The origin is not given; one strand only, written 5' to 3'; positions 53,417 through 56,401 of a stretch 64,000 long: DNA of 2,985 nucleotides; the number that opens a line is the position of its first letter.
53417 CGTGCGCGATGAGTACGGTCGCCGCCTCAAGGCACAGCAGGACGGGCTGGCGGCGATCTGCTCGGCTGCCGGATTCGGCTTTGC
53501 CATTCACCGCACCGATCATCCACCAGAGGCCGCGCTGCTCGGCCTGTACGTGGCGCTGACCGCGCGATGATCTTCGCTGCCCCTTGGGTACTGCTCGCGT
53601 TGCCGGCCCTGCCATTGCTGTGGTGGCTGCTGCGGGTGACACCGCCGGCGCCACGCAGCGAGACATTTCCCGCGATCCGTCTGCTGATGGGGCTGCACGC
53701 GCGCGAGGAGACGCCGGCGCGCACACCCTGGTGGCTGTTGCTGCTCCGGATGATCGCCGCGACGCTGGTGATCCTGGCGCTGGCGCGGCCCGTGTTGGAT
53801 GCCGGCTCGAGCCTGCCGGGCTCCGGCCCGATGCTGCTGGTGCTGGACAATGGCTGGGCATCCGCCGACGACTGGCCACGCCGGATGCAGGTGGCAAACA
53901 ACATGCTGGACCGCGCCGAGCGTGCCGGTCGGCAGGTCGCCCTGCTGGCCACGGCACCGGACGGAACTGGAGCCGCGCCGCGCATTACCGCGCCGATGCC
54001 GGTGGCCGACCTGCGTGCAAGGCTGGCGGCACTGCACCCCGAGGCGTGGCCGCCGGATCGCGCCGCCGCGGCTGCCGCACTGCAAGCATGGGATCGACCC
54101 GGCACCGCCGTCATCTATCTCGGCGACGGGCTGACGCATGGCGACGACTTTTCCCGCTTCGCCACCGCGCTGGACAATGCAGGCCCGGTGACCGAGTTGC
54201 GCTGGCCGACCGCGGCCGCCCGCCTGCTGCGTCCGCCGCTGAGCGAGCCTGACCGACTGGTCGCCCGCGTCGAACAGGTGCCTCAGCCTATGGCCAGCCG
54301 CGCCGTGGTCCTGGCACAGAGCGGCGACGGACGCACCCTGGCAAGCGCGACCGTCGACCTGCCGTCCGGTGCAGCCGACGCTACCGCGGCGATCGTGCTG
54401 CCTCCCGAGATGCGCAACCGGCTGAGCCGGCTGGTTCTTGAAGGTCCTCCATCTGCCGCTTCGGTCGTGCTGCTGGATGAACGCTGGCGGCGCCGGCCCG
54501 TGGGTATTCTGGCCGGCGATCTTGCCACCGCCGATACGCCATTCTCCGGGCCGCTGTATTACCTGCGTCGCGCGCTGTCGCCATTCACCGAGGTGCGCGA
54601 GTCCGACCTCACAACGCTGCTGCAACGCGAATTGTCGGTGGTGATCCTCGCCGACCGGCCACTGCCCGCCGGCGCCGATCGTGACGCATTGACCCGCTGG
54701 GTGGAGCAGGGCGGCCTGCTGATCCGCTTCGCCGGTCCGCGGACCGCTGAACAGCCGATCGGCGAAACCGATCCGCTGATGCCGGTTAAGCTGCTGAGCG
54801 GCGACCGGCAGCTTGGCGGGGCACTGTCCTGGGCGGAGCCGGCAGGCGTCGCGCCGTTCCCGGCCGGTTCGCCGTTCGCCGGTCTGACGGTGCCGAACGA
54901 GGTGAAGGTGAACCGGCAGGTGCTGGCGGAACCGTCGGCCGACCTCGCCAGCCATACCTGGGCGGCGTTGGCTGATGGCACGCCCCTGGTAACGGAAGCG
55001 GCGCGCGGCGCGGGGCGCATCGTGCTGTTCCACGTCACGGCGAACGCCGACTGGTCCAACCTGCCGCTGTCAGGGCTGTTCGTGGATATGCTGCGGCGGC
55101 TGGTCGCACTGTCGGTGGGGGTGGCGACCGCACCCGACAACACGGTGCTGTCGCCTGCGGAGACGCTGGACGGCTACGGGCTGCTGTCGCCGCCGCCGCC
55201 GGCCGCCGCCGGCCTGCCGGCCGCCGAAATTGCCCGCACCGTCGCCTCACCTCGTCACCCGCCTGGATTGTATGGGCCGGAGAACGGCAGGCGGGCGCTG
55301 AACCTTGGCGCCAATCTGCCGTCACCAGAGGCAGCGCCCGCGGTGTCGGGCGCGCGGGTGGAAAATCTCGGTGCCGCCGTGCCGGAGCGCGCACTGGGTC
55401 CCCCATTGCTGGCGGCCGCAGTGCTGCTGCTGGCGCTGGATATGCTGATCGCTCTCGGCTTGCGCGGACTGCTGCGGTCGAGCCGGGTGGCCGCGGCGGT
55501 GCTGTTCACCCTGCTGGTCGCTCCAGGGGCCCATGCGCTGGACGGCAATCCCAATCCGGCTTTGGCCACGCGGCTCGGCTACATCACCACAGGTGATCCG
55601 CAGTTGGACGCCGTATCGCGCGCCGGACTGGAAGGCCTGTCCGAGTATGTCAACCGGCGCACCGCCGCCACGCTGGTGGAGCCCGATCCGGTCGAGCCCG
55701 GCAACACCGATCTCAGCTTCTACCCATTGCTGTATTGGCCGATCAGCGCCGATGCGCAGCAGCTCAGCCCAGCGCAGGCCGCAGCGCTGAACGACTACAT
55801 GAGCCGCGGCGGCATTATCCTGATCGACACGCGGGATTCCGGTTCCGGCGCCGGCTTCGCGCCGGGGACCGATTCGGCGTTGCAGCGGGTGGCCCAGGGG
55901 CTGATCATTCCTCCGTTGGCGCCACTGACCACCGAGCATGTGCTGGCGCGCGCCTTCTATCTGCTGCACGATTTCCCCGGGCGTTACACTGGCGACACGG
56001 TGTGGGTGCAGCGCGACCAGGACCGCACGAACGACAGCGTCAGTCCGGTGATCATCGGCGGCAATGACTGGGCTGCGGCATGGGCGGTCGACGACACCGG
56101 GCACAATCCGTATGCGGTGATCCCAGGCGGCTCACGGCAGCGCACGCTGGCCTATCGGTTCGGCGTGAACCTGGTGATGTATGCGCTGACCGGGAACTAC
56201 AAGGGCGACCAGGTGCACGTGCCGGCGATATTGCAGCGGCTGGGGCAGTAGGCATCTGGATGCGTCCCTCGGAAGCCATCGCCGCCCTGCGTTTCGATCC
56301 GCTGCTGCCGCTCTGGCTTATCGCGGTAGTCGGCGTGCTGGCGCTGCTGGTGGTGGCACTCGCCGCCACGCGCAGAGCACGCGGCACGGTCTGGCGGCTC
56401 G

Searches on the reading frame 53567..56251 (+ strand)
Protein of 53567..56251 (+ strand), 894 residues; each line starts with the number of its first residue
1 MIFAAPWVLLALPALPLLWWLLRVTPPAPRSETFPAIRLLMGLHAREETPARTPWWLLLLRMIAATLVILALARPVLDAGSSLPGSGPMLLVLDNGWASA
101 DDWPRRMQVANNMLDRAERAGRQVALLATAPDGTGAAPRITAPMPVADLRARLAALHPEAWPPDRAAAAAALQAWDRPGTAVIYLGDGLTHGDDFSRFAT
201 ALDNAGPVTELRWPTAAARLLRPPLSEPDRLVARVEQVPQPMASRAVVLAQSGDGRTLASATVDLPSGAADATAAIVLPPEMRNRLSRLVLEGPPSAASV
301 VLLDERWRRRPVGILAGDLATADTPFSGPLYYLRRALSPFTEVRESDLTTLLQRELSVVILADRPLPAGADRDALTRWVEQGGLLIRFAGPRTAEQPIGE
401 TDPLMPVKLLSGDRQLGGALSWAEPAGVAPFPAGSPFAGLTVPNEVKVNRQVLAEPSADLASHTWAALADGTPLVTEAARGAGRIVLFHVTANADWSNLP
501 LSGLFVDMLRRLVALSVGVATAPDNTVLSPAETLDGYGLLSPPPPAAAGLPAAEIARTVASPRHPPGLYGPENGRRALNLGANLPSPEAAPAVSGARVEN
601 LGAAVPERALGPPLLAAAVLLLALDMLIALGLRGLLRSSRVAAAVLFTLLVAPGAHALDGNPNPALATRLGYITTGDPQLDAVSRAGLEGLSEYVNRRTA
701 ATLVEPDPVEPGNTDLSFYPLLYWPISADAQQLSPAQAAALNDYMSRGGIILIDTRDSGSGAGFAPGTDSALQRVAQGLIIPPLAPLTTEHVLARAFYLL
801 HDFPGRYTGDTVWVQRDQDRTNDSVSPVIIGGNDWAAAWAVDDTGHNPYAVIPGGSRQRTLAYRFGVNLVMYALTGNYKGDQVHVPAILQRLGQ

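Call 23: find_encoding_contigs(protein=window:53567-56251:+, flank=10000, max_places=10)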
Protein window:53567-56251:+ (894 aa): no gene with exactly this product is on record in the collection.
